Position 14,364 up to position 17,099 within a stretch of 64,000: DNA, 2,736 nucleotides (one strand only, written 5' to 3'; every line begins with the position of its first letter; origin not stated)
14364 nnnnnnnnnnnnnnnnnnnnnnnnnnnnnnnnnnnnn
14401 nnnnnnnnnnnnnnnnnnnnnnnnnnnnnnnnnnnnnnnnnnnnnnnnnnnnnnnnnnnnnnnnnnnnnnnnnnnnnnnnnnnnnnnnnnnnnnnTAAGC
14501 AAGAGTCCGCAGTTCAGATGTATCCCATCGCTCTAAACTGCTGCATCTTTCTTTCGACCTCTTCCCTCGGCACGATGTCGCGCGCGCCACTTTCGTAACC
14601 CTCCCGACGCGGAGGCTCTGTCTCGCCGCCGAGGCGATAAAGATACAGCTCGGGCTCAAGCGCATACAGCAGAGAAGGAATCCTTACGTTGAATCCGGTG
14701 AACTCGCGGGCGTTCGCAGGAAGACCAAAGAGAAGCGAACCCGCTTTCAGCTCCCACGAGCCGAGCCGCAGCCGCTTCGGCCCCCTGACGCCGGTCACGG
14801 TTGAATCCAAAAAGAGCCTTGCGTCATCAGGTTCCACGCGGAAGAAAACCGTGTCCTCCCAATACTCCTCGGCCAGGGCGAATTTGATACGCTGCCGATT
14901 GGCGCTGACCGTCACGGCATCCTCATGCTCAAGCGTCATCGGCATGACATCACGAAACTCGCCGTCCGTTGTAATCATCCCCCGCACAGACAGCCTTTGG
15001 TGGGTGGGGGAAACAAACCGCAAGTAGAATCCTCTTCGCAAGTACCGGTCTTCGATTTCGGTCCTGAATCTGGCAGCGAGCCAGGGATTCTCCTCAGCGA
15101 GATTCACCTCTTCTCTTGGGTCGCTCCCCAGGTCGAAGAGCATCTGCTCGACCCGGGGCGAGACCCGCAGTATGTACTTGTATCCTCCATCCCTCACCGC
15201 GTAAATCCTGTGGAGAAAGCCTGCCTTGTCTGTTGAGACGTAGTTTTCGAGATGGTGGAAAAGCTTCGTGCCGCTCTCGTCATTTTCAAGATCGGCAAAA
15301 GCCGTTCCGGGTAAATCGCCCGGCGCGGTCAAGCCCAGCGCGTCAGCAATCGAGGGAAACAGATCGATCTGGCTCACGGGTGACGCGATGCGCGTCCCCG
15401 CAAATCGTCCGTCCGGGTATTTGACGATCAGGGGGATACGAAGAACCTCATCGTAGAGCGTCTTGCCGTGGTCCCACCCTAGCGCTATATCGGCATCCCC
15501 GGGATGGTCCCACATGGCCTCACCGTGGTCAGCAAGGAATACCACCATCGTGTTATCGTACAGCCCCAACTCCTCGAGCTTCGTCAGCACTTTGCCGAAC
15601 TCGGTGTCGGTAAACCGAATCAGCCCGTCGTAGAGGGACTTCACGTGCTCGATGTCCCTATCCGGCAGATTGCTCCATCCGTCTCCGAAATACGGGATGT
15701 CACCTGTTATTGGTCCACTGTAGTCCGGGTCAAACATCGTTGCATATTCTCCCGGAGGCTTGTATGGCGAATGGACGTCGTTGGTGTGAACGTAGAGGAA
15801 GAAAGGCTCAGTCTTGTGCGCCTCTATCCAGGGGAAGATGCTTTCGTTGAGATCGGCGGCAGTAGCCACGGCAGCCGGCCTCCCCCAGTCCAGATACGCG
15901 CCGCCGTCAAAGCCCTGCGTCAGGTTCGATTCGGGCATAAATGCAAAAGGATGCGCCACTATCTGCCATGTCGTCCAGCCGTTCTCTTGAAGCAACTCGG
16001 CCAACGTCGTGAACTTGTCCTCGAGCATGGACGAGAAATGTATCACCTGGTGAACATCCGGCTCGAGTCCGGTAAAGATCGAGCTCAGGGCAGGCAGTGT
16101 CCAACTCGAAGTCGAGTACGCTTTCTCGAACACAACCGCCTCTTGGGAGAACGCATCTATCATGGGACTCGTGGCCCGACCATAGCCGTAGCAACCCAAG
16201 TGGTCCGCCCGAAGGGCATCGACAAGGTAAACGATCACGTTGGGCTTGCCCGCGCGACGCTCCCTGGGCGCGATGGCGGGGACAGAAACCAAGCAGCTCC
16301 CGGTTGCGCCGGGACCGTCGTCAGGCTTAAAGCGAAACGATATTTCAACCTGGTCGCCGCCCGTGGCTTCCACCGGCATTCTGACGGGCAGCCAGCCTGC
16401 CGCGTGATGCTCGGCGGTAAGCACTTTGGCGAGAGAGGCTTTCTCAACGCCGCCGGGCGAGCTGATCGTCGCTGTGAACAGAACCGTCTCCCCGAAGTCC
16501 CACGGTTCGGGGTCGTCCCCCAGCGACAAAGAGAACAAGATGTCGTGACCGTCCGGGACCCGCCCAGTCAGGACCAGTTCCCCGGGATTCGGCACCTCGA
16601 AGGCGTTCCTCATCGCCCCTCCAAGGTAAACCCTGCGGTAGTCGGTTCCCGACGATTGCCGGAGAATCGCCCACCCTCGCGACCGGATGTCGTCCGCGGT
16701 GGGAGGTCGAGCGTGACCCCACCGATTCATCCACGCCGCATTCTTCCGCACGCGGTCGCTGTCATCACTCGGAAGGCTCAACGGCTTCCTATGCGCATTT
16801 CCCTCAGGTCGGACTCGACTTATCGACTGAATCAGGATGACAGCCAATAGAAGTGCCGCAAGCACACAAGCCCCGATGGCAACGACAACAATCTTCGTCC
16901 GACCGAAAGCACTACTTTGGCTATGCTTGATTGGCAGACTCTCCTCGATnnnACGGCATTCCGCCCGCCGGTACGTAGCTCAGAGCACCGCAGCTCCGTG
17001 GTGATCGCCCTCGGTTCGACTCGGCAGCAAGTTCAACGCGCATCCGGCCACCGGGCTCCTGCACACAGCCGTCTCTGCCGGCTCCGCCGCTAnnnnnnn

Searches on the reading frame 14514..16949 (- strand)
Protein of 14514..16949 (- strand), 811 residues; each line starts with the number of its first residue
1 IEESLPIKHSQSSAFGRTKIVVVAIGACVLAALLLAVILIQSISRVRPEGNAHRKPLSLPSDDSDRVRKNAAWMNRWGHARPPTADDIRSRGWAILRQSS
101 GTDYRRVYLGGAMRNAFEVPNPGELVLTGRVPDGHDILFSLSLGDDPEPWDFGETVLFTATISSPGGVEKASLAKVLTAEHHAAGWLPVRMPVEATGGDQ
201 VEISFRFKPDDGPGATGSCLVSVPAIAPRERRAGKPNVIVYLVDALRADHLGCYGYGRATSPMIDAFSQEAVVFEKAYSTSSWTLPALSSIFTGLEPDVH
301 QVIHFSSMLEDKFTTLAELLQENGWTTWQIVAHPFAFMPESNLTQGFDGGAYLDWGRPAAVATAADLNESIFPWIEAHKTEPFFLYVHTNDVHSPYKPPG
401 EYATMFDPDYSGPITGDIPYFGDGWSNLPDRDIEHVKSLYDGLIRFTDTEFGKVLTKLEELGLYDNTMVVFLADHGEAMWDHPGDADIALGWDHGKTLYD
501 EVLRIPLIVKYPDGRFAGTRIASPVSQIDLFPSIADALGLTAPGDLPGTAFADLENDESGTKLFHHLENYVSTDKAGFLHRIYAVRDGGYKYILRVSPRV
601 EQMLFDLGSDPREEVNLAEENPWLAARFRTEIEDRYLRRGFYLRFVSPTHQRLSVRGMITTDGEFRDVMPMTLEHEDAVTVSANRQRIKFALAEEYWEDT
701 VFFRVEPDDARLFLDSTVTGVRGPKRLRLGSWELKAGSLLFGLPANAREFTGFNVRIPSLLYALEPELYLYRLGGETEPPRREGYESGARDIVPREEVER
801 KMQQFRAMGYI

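Call 62: search_protein_families(library=pfam, proteins=[window:14514-16949:-], max_evalue=0.00001)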
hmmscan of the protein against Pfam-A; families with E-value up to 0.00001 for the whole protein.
window:14514-16949:- (811 aa): 3 families
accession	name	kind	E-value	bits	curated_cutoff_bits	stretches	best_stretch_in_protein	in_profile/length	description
PF00884.28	Sulfatase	-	3.1e-45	155.2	25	1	236-539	1-300/301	Sulfatase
PF16347.10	SGSH_C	-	2.2e-15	57.6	29.3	1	491-621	4-135/154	N-sulphoglucosamine sulphohydrolase, C-terminal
PF01663.27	Phosphodiest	-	4.7e-08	33.4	23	1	238-478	1-222/342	Type I phosphodiesterase / nucleotide pyrophosphatase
